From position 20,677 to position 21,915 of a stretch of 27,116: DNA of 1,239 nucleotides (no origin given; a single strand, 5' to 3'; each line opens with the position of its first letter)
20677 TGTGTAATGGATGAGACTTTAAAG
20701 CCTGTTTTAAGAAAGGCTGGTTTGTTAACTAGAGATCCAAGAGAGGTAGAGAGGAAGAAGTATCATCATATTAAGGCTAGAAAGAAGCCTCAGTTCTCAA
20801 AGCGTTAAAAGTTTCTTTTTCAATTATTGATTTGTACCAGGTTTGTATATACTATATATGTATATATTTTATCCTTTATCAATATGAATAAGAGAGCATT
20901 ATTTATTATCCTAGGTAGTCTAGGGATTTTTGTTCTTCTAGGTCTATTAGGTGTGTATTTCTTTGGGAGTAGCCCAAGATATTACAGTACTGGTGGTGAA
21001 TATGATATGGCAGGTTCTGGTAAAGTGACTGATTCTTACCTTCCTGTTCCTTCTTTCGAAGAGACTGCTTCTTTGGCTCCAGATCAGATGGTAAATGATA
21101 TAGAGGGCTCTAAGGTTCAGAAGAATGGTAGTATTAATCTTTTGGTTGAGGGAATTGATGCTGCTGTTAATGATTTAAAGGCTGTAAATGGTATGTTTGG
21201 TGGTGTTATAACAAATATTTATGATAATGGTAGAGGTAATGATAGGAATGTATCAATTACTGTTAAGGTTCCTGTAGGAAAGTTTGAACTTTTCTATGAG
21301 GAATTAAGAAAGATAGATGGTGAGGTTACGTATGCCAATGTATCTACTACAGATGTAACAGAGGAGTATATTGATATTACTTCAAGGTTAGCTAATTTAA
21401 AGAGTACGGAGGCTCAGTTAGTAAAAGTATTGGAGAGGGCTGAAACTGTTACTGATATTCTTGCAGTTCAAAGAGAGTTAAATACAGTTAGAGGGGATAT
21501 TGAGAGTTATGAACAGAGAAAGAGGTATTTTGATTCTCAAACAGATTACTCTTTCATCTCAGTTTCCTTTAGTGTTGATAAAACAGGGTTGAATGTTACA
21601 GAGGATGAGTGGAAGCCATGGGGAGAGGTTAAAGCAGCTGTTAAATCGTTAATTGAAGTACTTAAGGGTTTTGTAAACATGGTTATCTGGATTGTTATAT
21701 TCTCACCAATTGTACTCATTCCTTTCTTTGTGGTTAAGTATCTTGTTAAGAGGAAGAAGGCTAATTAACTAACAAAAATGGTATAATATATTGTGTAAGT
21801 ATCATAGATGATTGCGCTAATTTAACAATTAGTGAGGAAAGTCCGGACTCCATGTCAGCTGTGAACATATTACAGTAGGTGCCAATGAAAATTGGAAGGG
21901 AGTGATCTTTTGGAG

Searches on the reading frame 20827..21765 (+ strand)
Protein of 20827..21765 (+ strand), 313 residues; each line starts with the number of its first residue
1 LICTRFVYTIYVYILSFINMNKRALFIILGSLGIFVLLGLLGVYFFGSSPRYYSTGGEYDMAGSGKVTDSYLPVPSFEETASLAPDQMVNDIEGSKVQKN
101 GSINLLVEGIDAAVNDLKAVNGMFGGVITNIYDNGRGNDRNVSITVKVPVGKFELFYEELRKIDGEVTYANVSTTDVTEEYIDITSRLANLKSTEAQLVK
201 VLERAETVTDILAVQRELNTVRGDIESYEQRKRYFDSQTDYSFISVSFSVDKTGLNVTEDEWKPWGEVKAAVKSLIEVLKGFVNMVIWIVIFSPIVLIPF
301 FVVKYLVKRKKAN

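Call 45: search_protein_families(library=pfam, proteins=[window:20827-21765:+])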
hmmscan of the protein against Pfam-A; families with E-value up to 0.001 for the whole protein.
window:20827-21765:+ (313 aa): 1 family
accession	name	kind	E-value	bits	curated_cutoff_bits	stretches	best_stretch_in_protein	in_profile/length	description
PF14257.11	DUF4349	-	4.9e-45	153.9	27.7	1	96-298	2-203/213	Domain of unknown function (DUF4349)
